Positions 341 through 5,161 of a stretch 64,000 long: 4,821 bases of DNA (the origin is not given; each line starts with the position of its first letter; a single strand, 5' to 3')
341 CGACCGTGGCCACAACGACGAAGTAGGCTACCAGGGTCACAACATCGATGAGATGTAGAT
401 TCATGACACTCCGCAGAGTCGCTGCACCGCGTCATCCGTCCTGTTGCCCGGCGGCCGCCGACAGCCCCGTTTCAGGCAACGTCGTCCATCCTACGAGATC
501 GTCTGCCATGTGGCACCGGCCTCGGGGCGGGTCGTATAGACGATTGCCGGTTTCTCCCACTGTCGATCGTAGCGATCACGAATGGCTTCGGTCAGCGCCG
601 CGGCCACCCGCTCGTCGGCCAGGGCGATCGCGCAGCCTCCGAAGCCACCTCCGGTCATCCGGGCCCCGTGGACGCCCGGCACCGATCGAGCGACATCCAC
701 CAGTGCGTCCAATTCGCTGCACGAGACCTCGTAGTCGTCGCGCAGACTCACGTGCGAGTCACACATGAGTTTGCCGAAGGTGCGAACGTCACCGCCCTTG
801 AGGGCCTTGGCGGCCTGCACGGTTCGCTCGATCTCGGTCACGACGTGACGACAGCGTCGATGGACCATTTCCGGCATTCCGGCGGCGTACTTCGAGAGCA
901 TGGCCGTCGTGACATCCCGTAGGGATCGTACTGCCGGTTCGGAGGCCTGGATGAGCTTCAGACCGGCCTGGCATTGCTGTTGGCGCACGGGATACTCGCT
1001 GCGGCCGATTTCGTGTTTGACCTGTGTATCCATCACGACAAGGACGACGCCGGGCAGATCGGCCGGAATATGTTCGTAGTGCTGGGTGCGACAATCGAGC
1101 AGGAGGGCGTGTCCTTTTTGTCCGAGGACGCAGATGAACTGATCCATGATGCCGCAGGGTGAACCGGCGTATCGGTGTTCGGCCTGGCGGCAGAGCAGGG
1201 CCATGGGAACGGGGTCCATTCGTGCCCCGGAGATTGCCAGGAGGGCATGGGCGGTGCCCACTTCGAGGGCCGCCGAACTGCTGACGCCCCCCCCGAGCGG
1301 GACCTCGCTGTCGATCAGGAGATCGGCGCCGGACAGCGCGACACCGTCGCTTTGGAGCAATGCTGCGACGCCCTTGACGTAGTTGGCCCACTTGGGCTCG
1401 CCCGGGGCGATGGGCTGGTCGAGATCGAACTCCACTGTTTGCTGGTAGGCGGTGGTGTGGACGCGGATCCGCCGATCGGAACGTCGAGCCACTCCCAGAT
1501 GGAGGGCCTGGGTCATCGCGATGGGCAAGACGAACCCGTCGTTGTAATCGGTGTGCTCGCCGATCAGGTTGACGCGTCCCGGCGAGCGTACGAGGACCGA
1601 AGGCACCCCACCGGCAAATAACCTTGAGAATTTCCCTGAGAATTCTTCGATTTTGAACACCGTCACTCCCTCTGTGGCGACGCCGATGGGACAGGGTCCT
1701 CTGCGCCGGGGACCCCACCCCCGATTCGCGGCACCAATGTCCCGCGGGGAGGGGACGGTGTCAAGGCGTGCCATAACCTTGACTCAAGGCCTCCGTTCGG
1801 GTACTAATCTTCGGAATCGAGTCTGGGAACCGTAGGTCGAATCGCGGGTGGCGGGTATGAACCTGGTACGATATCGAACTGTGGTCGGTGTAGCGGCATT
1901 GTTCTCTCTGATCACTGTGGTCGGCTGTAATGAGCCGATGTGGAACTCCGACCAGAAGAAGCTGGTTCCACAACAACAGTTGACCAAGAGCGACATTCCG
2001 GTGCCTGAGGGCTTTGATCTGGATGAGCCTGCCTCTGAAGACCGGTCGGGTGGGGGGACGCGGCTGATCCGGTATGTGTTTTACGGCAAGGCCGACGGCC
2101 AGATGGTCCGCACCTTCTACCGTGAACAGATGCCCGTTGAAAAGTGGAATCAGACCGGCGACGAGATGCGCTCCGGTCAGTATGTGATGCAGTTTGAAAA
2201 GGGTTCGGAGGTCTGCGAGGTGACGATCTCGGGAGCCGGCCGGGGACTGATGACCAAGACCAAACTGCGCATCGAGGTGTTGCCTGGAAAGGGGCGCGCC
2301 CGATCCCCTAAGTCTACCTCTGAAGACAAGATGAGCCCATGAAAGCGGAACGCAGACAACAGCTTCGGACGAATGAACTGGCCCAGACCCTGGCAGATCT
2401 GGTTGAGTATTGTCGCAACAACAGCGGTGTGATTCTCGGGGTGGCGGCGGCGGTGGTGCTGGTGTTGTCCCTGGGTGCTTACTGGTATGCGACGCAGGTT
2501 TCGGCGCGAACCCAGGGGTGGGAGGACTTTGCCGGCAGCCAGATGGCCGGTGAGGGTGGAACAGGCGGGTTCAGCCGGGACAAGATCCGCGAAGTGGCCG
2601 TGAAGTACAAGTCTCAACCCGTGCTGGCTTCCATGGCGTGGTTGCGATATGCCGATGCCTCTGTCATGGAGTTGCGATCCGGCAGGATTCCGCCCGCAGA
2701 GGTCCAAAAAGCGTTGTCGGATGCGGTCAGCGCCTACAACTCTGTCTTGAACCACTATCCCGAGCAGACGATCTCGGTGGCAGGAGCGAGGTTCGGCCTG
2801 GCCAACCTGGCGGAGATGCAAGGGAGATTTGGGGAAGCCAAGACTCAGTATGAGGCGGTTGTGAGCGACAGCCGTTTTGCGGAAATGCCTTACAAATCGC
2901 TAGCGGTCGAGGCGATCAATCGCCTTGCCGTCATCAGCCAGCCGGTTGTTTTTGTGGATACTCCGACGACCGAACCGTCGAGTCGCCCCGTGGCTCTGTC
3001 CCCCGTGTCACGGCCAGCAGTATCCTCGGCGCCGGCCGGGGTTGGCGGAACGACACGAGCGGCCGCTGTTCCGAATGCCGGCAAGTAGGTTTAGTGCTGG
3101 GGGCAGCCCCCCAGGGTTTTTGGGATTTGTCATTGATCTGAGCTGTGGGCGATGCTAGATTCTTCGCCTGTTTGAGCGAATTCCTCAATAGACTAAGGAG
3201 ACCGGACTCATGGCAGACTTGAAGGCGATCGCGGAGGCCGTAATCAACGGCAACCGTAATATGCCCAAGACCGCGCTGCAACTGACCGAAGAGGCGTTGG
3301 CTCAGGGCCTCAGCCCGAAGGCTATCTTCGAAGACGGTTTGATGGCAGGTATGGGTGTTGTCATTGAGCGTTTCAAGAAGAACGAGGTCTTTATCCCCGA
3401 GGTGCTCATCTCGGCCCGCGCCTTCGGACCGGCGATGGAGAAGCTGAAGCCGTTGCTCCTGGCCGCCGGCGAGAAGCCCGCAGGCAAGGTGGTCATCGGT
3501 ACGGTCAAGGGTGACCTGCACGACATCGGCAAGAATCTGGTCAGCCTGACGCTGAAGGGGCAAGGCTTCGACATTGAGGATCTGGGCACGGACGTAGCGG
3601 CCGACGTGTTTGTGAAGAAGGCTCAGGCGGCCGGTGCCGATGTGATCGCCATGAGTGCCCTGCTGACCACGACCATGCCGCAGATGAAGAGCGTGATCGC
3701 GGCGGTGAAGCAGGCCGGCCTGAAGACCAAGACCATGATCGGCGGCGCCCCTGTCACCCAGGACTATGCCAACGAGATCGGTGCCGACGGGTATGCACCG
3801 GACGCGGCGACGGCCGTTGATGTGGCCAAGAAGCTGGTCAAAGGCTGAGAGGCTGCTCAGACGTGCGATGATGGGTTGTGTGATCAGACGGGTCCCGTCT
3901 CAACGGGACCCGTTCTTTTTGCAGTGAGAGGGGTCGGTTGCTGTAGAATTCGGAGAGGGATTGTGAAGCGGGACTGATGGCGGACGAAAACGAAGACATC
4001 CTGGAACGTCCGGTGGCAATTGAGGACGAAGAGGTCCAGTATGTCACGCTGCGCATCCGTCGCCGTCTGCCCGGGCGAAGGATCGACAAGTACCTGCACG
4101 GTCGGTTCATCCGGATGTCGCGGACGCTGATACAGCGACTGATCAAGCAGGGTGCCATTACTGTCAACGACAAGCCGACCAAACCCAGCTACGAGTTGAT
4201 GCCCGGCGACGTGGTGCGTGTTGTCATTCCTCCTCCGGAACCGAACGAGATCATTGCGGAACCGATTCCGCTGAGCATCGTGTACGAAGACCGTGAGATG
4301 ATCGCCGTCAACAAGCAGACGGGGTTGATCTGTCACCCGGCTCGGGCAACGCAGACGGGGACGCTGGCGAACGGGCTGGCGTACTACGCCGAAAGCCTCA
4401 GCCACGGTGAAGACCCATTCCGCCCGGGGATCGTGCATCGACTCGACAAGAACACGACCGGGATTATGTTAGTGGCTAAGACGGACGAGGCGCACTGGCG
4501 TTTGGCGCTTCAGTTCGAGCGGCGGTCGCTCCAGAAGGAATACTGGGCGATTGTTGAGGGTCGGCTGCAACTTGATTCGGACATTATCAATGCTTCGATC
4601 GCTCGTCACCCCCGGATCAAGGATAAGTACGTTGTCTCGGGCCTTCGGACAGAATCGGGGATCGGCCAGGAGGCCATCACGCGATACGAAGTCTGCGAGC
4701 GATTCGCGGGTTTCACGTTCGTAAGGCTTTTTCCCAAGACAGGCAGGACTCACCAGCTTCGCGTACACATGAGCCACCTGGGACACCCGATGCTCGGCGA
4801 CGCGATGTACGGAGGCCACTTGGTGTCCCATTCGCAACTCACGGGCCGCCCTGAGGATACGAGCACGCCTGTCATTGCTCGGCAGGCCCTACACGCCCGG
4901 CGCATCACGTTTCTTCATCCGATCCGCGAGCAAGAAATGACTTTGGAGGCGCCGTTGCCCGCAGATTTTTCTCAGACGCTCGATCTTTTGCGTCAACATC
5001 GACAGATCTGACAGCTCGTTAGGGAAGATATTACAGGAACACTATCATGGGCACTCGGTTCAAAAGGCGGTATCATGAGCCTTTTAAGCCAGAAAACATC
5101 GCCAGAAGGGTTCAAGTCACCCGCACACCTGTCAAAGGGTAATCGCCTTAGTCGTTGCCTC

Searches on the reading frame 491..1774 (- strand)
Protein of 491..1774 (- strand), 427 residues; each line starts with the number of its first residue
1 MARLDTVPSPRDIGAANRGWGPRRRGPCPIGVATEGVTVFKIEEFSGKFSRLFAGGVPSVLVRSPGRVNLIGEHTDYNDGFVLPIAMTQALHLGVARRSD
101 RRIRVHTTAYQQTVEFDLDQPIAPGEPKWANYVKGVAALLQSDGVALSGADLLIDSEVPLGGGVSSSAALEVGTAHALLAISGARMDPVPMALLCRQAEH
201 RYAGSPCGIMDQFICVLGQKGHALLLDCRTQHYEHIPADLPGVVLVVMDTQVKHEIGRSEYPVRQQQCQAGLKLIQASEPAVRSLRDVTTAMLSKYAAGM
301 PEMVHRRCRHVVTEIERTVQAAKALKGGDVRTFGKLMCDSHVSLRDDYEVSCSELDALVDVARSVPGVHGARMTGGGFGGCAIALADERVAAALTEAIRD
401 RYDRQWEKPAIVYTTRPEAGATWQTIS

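Call 89: search_protein_families(library=pfam, proteins=[window:491-1774:-], max_evalue=0.001)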
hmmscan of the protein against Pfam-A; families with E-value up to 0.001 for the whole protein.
window:491-1774:- (427 aa): 3 families
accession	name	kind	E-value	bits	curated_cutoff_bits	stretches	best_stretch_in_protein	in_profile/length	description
PF00288.32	GHMP_kinases_N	-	9.5e-19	67.9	22.3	1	131-219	1-87/87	GHMP kinases N terminal domain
PF10509.15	GalKase_gal_bdg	-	6.6e-18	64.5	23.1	1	48-95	2-47/49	Galactokinase galactose-binding signature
PF08544.19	GHMP_kinases_C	-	1.8e-14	54.3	21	1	321-403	1-84/85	GHMP kinases C terminal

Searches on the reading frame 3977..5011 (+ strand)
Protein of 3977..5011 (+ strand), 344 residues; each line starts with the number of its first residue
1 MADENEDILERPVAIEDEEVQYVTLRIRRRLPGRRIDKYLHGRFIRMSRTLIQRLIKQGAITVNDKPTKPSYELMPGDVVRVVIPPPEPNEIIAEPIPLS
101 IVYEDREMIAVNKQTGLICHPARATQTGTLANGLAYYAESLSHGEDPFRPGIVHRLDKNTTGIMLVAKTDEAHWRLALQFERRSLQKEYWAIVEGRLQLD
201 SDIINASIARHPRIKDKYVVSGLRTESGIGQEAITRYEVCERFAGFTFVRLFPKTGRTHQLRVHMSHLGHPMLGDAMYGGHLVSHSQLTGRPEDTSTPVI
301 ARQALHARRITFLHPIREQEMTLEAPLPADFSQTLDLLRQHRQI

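Call 89: search_protein_families(library=pfam, proteins=[window:3977-5011:+], max_evalue=0.001)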
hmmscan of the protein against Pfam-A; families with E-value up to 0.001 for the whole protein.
window:3977-5011:+ (344 aa): 2 families
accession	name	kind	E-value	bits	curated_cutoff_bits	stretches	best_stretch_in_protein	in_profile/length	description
PF00849.27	PseudoU_synth_2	-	7.8e-32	111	26.8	1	108-267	2-152/152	RNA pseudouridylate synthase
PF01479.30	S4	-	2.6e-09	37.1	22.8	1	34-80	1-48/48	S4 domain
